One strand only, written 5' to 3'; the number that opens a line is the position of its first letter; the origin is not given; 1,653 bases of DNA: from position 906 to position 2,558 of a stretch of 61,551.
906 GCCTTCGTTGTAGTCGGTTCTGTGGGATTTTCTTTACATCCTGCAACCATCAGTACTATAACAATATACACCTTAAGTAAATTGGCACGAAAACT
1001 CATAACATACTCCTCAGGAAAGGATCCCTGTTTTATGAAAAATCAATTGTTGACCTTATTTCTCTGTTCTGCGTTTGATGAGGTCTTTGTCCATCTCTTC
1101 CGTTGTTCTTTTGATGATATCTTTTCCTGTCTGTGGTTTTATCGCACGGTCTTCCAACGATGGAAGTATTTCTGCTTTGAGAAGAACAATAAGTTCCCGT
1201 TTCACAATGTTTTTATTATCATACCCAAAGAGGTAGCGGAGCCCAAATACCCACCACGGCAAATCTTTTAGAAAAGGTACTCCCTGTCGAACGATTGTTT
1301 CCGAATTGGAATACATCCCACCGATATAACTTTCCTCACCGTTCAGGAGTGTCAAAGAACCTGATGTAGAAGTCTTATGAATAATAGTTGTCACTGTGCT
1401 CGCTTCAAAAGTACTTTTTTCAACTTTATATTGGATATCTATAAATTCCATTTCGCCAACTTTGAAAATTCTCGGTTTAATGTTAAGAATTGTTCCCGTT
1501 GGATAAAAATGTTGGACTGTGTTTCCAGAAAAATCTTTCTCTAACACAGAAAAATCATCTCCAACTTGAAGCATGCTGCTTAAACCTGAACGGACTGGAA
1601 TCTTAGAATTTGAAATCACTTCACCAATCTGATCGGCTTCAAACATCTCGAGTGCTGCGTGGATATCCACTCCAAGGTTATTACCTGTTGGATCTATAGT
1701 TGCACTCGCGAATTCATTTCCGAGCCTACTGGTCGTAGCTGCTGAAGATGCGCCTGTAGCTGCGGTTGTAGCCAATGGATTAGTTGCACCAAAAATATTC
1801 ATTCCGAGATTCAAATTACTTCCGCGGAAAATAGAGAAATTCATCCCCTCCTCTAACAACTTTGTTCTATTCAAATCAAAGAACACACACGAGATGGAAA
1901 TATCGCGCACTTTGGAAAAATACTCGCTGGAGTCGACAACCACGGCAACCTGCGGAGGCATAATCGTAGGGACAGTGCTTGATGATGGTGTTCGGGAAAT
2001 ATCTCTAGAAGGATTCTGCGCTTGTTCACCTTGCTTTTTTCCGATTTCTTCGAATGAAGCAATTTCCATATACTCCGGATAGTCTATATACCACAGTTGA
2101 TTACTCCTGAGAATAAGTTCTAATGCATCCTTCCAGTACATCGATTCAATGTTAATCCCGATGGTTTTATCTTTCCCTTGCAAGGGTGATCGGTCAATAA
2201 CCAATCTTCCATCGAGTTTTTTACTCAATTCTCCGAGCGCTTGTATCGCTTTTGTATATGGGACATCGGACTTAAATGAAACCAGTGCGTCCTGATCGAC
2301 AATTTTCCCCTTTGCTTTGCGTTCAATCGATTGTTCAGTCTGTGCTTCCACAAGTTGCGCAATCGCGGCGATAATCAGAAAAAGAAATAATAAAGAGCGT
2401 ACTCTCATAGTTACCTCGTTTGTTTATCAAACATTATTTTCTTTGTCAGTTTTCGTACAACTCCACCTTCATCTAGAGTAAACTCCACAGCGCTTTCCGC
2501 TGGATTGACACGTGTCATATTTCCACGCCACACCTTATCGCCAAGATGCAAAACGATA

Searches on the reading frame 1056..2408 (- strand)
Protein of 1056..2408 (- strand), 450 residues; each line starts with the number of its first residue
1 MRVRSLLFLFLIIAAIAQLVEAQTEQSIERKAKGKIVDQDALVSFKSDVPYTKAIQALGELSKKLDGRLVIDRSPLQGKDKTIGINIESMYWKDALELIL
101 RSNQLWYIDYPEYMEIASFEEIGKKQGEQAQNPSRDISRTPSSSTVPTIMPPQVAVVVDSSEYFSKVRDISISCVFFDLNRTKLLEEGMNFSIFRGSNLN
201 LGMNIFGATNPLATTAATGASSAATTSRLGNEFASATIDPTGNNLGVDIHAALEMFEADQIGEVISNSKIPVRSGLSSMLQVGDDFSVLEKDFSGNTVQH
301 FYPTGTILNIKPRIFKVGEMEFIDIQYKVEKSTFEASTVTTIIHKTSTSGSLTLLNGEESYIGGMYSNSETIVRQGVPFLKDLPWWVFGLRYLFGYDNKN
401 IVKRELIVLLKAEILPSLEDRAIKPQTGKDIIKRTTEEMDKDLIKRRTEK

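Call 8: search_protein_families(library=pfam, proteins=[window:1056-2408:-], max_evalue=0.01)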
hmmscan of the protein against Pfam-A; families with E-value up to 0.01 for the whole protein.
window:1056-2408:- (450 aa): 1 family
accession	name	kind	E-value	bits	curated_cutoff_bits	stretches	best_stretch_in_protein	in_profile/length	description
PF00263.26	Secretin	-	3e-20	72.9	27.5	1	257-415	3-168/169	Bacterial type II and III secretion system protein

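Call 86: find_encoding_contigs(protein=window:1056-2408:-, flank=10000, max_places=1)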
Protein window:1056-2408:- (450 aa): 23 contigs read that carry it; 1 place shown.
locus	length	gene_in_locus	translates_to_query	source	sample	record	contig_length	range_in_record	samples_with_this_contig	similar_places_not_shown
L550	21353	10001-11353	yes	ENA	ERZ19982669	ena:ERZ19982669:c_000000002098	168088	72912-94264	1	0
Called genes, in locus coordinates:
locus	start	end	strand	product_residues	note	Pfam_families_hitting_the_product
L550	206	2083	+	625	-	PF13188:PAS_8 (faint), PF00989:PAS, PF08448:PAS_4, PF13426:PAS_9, PF08448:PAS_4, PF13426:PAS_9, PF08448:PAS_4, PF13426:PAS_9 (weak), +4 more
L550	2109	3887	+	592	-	-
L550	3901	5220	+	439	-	PF07495:Y_Y_Y, PF00989:PAS (weak), PF08448:PAS_4, PF13426:PAS_9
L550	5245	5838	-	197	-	-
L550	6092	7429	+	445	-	PF00437:T2SSE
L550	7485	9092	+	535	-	-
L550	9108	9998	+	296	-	-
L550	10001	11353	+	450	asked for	PF00263:Secretin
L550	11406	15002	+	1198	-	PF02369:Big_1 (faint), PF13620:CarboxypepD_reg (weak), PF09134:Invasin_D3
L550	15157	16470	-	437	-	PF00202:Aminotran_3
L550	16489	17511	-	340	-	PF00490:ALAD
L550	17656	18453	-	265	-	PF00561:Abhydrolase_1, PF12146:Hydrolase_4, PF12697:Abhydrolase_6, PF03096:Ndr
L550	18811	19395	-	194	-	PF00849:PseudoU_synth_2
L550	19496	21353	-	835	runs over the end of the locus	PF02861:Clp_N, PF13191:AAA_16 (weak), PF00004:AAA, PF17871:AAA_lid_9, PF00004:AAA, PF07724:AAA_2, PF07728:AAA_5, PF10431:ClpB_D2-small, +9 more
